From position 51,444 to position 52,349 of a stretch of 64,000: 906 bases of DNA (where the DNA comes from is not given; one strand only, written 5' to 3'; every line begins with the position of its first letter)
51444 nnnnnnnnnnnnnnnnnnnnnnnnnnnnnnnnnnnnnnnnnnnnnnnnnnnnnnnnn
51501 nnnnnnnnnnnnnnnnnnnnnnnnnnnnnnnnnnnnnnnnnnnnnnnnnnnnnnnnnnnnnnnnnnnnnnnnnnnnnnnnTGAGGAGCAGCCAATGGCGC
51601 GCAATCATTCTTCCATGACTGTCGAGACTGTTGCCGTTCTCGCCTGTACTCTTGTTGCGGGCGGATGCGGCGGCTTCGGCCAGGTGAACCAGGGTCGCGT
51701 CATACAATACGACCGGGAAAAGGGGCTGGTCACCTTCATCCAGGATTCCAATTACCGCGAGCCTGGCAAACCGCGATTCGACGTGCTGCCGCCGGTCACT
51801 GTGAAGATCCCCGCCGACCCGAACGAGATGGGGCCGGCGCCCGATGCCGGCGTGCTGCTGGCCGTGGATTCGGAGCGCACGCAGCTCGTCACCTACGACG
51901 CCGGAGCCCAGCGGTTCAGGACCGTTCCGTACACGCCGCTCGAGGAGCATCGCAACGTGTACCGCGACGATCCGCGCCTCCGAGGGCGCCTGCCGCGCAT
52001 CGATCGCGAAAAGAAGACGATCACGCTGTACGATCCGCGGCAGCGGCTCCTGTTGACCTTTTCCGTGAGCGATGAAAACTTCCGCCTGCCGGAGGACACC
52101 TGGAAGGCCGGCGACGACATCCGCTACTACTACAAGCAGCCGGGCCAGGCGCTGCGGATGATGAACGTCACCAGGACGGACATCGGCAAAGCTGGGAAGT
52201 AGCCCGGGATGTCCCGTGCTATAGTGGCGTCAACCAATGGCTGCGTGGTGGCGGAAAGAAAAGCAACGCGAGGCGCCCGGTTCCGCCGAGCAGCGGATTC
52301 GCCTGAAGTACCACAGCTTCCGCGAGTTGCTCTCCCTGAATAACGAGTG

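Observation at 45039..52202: Three TauE/DUF81 permeases interleaved with an outer-membrane alginate-export porin and three small envelope proteins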

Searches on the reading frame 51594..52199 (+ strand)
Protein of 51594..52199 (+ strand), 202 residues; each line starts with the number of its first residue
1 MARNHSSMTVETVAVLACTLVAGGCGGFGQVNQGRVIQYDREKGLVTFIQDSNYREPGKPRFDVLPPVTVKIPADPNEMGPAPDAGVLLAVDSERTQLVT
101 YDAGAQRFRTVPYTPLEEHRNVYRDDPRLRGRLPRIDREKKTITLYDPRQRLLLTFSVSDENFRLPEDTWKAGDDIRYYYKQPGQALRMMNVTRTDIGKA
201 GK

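Call 4: search_protein_families(library=pfam, proteins=[window:51594-52199:+], max_evalue=0.01)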
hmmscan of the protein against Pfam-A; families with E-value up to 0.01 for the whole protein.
window:51594-52199:+ (202 aa): 1 family
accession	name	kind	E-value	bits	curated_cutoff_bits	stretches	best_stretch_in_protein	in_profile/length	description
PF16222.10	DUF4881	-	1.1e-57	195.2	27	1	28-198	2-172/174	Domain of unknown function (DUF4881)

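Call 5: search_protein_families(library=ncbifam, proteins=[window:51594-52199:+], max_evalue=0.01)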
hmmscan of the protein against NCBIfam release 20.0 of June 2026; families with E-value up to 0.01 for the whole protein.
window:51594-52199:+ (202 aa): 0 families

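Call 21: find_homologous_proteins(query=window:51594-52199:+, max_evalue=0.0001)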
Query window:51594-52199:+ (202 aa): 249 proteins with E <= 0.0001 among 560 candidates; the best 120 are listed.
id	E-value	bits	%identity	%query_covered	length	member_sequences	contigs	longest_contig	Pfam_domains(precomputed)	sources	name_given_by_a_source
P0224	5.6e-133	459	100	100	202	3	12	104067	PF16222.11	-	-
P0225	6.6e-105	367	85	95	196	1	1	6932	PF16222.11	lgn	-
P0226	1.8e-103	362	88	88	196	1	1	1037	PF16222.11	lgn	-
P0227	2.3e-99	349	79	97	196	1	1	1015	PF16222.11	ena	-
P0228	2.1e-97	343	81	95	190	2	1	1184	PF16222.11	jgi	jgi:hypothetical protein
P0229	4.8e-89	315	69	99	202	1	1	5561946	PF16222.11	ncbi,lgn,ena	-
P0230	1.7e-86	307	71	94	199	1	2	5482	PF16222.11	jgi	jgi:hypothetical protein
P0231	4.2e-86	306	70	95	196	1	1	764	PF16222.11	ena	-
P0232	6.7e-86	305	73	89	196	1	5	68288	PF16222.11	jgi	jgi:hypothetical protein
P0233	2.0e-84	300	68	99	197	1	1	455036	PF16222.11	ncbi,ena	-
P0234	1.1e-83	298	67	100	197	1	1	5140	PF16222.11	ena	-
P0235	2.3e-83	297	73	91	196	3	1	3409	PF16222.11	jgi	jgi:hypothetical protein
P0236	9.1e-80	285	68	94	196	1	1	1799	PF16222.11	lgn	-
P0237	8.9e-79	282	67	92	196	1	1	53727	PF16222.11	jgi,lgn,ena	-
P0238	1.0e-73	265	61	94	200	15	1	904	PF16222.11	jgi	-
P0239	1.6e-72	261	65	86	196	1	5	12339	PF16222.11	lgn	-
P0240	1.0e-71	259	59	97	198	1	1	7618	PF16222.11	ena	-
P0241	2.0e-71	258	60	90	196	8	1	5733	PF16222.11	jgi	-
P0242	3.6e-71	257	57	95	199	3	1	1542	PF16222.11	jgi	-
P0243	6.6e-71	256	61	99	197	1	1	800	PF16222.11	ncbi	-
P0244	1.5e-70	255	63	91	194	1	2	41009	PF16222.11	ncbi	-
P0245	2.9e-70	254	59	91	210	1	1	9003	PF16222.11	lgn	-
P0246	5.6e-70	253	58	100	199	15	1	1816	PF16222.11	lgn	-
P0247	8.9e-70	252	63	86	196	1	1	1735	PF16222.11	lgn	-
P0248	4.1e-69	250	57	97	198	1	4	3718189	PF16222.11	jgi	jgi:hypothetical protein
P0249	7.4e-69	249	61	87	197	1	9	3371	PF16222.11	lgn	-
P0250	1.1e-68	249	58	89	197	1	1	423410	PF16222.11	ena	-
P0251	1.1e-68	249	61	87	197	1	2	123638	PF16222.11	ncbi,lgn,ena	-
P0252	1.8e-68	248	62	88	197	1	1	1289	PF16222.11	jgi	jgi:hypothetical protein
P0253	1.8e-68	248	62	89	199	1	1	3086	PF16222.11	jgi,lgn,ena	-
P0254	2.1e-68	248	61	88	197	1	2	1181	PF16222.11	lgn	-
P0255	2.2e-68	248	61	86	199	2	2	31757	PF16222.11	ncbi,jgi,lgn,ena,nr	ncbi:MAG TPA: DUF4881 domain-containing protein [Desulfonatronum sp.]|nr:DUF4881 domain-containing p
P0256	2.6e-68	248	60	92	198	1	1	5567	PF16222.11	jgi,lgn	jgi:hypothetical protein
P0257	3.7e-68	247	59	94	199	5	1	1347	PF16222.11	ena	-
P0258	4.6e-68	247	61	93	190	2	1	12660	PF16222.11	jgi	jgi:hypothetical protein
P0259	6.1e-68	246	58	93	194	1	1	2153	PF16222.11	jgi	jgi:hypothetical protein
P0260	6.1e-68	246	59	89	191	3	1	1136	PF16222.11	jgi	jgi:hypothetical protein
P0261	9.2e-68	246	55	97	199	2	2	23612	PF16222.11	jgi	jgi:hypothetical protein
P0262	1.1e-67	246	58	91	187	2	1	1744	PF16222.11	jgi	-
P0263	1.3e-67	245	59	92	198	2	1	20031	PF16222.11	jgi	-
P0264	1.4e-67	245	57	95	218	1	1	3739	PF16222.11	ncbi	-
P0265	1.6e-67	245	58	84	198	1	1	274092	PF16222.11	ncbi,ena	-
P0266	1.8e-67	245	59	91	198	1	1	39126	PF16222.11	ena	-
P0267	1.9e-67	245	59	92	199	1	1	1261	PF16222.11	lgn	-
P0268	3.9e-67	244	57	94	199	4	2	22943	PF16222.11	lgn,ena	-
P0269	4.7e-67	243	60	88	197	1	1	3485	PF16222.11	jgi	jgi:hypothetical protein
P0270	7.9e-67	243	61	92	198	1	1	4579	PF16222.11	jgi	jgi:hypothetical protein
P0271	1.4e-66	242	56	97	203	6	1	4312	PF16222.11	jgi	jgi:hypothetical protein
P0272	1.5e-66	242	55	98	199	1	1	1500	PF16222.11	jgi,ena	-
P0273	1.5e-66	242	57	100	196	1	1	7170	PF16222.11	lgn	-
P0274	1.8e-66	242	59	93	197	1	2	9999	PF16222.11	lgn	-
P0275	2.6e-66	241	54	97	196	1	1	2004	PF16222.11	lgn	-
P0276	3.5e-66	241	58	88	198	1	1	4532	PF16222.11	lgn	-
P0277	7.0e-66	240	59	88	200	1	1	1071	PF16222.11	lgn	-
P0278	7.4e-66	240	57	93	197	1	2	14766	PF16222.11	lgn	-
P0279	1.3e-65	239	56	99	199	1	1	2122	PF16222.11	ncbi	-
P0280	2.6e-65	238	53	97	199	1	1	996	PF16222.11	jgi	jgi:hypothetical protein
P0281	4.6e-65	237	55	99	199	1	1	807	PF16222.11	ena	-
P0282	6.5e-65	237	57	87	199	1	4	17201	PF16222.11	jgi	jgi:hypothetical protein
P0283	1.2e-64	236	54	94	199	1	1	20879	PF16222.11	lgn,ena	-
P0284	1.4e-64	235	60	88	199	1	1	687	PF16222.11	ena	-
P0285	1.8e-64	235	53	94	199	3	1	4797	PF16222.11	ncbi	-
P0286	2.3e-64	235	53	100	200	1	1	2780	PF16222.11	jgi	-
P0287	2.3e-64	235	53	100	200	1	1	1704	PF16222.11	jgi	-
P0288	3.4e-64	234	60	93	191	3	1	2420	PF16222.11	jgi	jgi:hypothetical protein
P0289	3.5e-64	234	54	97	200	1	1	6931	PF16222.11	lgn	-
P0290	4.6e-64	234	53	97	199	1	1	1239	PF16222.11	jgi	jgi:hypothetical protein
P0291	4.6e-64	234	55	93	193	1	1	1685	PF16222.11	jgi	jgi:hypothetical protein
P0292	9.6e-64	233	54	99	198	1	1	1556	PF16222.11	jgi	jgi:hypothetical protein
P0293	1.1e-63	233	59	85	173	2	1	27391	PF16222.11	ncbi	ncbi:MAG: DUF4881 domain-containing protein [Acidobacteriota bacterium]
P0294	1.7e-63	232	56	92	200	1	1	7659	PF16222.11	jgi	jgi:hypothetical protein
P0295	2.5e-63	231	54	93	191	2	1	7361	PF16222.11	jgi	-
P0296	2.7e-63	231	54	93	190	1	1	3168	PF16222.11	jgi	-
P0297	3.2e-63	231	52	100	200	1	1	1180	PF16222.11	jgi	-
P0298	6.3e-63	230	57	89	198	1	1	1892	PF16222.11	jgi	jgi:hypothetical protein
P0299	7.3e-63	230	53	98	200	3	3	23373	PF16222.11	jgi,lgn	jgi:hypothetical protein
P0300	9.7e-63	229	52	100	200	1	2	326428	PF16222.11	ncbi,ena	-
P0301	1.1e-62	229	53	96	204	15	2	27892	PF16222.11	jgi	jgi:Domain of unknown function (DUF4881)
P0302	1.5e-62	229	54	94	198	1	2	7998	PF16222.11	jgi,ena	-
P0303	1.7e-62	229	53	94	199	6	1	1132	PF16222.11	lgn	-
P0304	1.9e-62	228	57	92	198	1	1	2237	PF16222.11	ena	-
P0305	2.0e-62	228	55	92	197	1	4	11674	PF16222.11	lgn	-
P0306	2.0e-62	228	57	92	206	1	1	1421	PF16222.11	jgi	-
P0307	2.1e-62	228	54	98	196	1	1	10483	PF16222.11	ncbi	-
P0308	2.3e-62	228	56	88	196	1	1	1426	PF16222.11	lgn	-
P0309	2.6e-62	228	53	98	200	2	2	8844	PF16222.11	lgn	-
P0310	2.8e-62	228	56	92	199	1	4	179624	PF16222.11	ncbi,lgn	-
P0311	3.3e-62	228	53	100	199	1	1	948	PF16222.11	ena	-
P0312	3.6e-62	228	53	94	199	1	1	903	PF16222.11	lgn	-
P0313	4.2e-62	227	54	98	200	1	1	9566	PF16222.11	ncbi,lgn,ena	-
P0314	4.4e-62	227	54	93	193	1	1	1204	PF16222.11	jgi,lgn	jgi:hypothetical protein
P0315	5.5e-62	227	56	97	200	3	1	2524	PF16222.11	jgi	-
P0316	5.7e-62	227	57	86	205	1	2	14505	PF16222.11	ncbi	-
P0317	5.7e-62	227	52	100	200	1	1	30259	PF16222.11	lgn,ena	-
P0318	8.5e-62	226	56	89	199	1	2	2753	PF16222.11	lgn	-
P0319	1.4e-61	226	56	87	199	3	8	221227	PF16222.11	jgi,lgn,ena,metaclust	metaclust:\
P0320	1.6e-61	225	56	89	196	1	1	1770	PF16222.11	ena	-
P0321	1.8e-61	225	53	94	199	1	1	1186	PF16222.11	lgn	-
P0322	2.2e-61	225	53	100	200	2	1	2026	PF16222.11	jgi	jgi:hypothetical protein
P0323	2.5e-61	225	55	92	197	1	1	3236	PF16222.11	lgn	-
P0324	2.5e-61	225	55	92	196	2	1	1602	PF16222.11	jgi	jgi:uncharacterized protein DUF4881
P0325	3.1e-61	225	57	92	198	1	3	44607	PF16222.11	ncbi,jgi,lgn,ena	ncbi:MAG: DUF4881 domain-containing protein [Candidatus Korobacteraceae bacterium]|jgi:hypothetical 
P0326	3.4e-61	224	56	95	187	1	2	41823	PF16222.11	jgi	jgi:hypothetical protein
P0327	3.8e-61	224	55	92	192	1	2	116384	PF16222.11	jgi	jgi:hypothetical protein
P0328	4.0e-61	224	55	92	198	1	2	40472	PF16222.11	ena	-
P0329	4.2e-61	224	54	98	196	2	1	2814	PF16222.11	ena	-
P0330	4.6e-61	224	55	92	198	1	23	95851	PF16222.11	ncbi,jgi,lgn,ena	jgi:hypothetical protein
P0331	5.8e-61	224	54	96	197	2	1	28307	PF16222.11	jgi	jgi:hypothetical protein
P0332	6.2e-61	224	55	91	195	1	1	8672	PF16222.11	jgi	-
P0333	7.8e-61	223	56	88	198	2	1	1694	PF16222.11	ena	-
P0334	1.1e-60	223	53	92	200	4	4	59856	PF16222.11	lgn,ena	-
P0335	1.1e-60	223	55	92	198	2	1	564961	PF16222.11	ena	-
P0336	1.4e-60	222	54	96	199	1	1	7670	PF16222.11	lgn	-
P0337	1.6e-60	222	55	92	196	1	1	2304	PF16222.11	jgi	jgi:hypothetical protein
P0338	2.0e-60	222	53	93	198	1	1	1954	PF16222.11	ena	-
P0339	2.1e-60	222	53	96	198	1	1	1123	PF16222.11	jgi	jgi:hypothetical protein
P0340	2.6e-60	221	55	92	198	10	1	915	PF16222.11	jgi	jgi:hypothetical protein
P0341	3.5e-60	221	58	86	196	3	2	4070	PF16222.11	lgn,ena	-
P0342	3.8e-60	221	53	93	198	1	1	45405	PF16222.11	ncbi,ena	ncbi:MAG: DUF4881 domain-containing protein [Candidatus Korobacteraceae bacterium]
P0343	4.1e-60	221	54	87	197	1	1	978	PF16222.11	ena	-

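Call 22: find_encoding_contigs(protein=P0255, flank=8000, max_places=2)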
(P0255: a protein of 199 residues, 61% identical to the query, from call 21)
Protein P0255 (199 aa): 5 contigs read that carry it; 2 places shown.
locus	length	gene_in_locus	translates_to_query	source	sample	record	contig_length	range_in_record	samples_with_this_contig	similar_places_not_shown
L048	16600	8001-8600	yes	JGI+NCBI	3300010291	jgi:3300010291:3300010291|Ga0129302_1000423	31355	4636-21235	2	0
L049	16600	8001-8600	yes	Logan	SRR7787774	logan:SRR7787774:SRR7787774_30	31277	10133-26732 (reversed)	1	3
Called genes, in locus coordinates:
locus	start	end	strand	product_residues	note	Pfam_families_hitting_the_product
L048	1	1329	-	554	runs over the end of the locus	PF02743:dCache_1, PF00512:HisKA (faint), PF02518:HATPase_c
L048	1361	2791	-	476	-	PF00072:Response_reg, PF00158:Sigma54_activat, PF14532:Sigma54_activ_2, PF07728:AAA_5, PF25601:AAA_lid_14, PF02954:HTH_8 (weak)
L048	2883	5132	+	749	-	PF02743:dCache_1, PF17201:Cache_3-Cache_2 (weak), PF00989:PAS, PF08448:PAS_4, PF13188:PAS_8 (weak), PF13426:PAS_9, PF00512:HisKA, PF02518:HATPase_c, +1 more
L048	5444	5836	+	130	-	PF00072:Response_reg (weak)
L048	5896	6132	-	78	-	-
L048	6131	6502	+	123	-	PF00582:Usp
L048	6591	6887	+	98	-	PF28216:DVU0150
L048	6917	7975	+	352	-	PF01925:TauE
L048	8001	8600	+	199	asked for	PF16222:DUF4881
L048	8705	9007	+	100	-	-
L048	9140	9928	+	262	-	-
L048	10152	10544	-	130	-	PF04391:DUF533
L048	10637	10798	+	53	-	-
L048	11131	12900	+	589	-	PF13522:GATase_6, PF13537:GATase_7, PF00733:Asn_synthase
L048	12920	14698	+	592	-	PF00583:Acetyltransf_1, PF13508:Acetyltransf_7, PF08445:FR47 (weak), PF02655:ATP-grasp_3 (weak), PF08443:RimK (weak), PF14397:ATPgrasp_ST (weak), PF14398:ATPgrasp_YheCD (faint), PF07478:Dala_Dala_lig_C (faint)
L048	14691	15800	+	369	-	PF05343:Peptidase_M42, PF01546:Peptidase_M20 (weak)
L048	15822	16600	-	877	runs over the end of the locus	PF01326:PPDK_N, PF00391:PEP-utilizers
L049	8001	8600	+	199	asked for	PF16222:DUF4881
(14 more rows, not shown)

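Call 23: find_encoding_contigs(protein=P0248, flank=8000, max_places=1)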
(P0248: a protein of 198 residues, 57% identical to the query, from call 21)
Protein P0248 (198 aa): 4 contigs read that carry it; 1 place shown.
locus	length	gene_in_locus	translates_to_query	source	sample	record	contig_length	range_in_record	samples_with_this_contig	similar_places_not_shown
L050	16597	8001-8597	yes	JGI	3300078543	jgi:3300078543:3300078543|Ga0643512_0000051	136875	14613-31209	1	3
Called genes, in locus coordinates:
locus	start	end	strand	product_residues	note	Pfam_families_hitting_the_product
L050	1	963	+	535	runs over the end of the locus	PF02743:dCache_1, PF00512:HisKA, PF02518:HATPase_c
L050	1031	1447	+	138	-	PF00072:Response_reg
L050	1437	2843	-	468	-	PF00072:Response_reg, PF00158:Sigma54_activat, PF14532:Sigma54_activ_2, PF07724:AAA_2 (weak), PF07728:AAA_5 (faint), PF25601:AAA_lid_14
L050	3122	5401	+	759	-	PF02743:dCache_1, PF00989:PAS, PF08448:PAS_4, PF13188:PAS_8 (faint), PF13426:PAS_9, PF00512:HisKA, PF02518:HATPase_c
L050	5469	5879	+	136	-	PF00072:Response_reg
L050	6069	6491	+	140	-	PF00582:Usp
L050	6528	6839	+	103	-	PF28216:DVU0150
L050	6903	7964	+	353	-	PF01925:TauE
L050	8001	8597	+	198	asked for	PF16222:DUF4881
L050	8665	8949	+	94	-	-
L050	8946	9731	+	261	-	-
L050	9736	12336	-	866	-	PF01326:PPDK_N, PF00391:PEP-utilizers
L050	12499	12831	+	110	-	-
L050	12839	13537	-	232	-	-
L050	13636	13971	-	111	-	-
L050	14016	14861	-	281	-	PF13717:Zn_ribbon_4, PF04893:Yip1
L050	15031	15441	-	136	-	PF02561:FliS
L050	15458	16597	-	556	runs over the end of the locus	PF02465:FliD_N, PF07196:Flagellin_IN, PF07195:FliD_C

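Call 51: predict_structure(alignment_id=A4)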
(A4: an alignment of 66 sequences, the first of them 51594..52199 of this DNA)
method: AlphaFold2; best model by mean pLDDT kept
length: 202 residues; sequences in the alignment: 66
mean_pLDDT: 86.1   pTM: 0.75
mean pLDDT of the five models: 86.1, 85.3, 78.2, 77.5, 76.4
residues with pLDDT >= 90: 134; 70-90: 33; 50-70: 25; < 50: 10
segments of 3 or more residues with pLDDT < 50: 1-3, 198-202
pLDDT, mean of each block of 10 residues (from residue 1): 51 55 58 94 95 87 93 91 94 96 94 98 93 95 94 97 95 93 88 69 39
secondary structure, 60 per line:
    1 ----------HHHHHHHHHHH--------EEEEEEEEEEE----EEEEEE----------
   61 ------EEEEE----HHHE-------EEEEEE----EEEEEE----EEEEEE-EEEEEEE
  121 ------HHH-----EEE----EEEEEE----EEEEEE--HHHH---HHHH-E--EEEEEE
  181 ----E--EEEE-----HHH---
elements in order: H11-21 E30-40 E45-50 E67-71 E87-92 E97-102 E107-112 E114-120 E135-137 E142-147 E152-157 H160-163 H167-170 E175-180 E188-191

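Call 56: fold_search(model_id=the predicted structure, library=pdb)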
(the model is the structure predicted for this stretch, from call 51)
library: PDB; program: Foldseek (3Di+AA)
matches with E <= 10: 1003; with E <= 0.001: 0
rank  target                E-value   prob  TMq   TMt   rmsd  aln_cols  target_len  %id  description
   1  7n3v_B                3.9e-02  0.11  0.14  0.11  19.6       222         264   11  Crystal structure of Mycobacterium smegmatis LmcA (released 2022-04-13)
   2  7n3v_A                4.9e-02  0.11  0.16  0.13  19.4       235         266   11  Crystal structure of Mycobacterium smegmatis LmcA (released 2022-04-13)
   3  9tvu_w                3.0e-01  0.16  0.19  0.13  13.5       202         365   12  Structure of the Chlamydomonas reinhardtii chlororibosome (released 2026-02-18)
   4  7amk_B                3.1e-01  0.04  0.11  0.06  21.7       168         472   10  Zebrafish RET Cadherin Like Domains 1 to 4. (released 2021-02-03)
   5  1h9r_A                3.3e-01  0.11  0.18  0.24  14.2       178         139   11  Tungstate bound complex Dimop domain of ModE from E.coli (released 2001-06-19)
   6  1k0r_A                3.7e-01  0.16  0.11  0.08  12.0        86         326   12  Crystal Structure of Mycobacterium tuberculosis NusA (released 2001-12-21)
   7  8eon_F                4.3e-01  0.08  0.15  0.14  23.6       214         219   10  Pseudomonas phage E217 baseplate complex (released 2023-07-26)
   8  9ndy_G                4.6e-01  0.08  0.15  0.15  18.3       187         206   12  Composite baseplate asymmetric unit of JohannRWettstein (Bas63) (released 2025-11-19)
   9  6hxw_C                4.8e-01  0.07  0.14  0.14  14.7       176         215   10  structure of human CD73 in complex with antibody IPH53 (released 2019-08-28)
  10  5obh_E                5.1e-01  0.04  0.13  0.13  22.1       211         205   11  Crystal structure of glycine binding protein in complex with bicuculline (released 2018-08-01)
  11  5ke4_A                5.1e-01  0.03  0.11  0.11  23.1       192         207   10  Crystal structure of a chimeric acetylcholine binding protein from Aplysia californica (Ac-AChBP) containing loop C fr (released 2016-07-06)
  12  4frr_C                5.1e-01  0.03  0.10  0.10  22.4       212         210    9  X-ray structure of Acetylcholine binding protein from Aplysia californica in presence of 3-((S)-azetidin-2-ylmethoxy)- (released 2013-10-16)
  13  4ez1_A                5.1e-01  0.02  0.10  0.10  21.9       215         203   10  Crystal structure of acetylcholine binding protein (AChBP) from Aplysia Californica in complex with alpha-conotoxin Bu (released 2013-05-08)
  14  7njp_B                5.4e-01  0.12  0.14  0.07  15.8       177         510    4  Mycobacterium smegmatis ATP synthase state 2 (released 2021-10-27)
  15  1h9s_A                5.4e-01  0.06  0.15  0.20  15.1       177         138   10  Molybdate bound complex of Dimop domain of ModE from E.coli (released 2001-06-19)
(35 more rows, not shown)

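Call 58: search_protein_families(library=pfam, proteins=[L050:8665-8946:+, L050:8946-9728:+], max_evalue=1)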
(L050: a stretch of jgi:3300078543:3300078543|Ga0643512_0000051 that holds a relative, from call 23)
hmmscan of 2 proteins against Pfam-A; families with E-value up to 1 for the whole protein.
L050:8665-8946:+ (94 aa): 1 family
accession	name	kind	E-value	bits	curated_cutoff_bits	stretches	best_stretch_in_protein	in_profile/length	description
PF11683.13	DUF3278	-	0.085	13.4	26.6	1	34-90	37-92/130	Protein of unknown function (DUF3278)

L050:8946-9728:+ (261 aa): 1 family
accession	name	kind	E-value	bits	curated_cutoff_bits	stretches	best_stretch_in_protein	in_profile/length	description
PF12666.12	PrgI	-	0.13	13.2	27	1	145-181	38-75/91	PrgI family protein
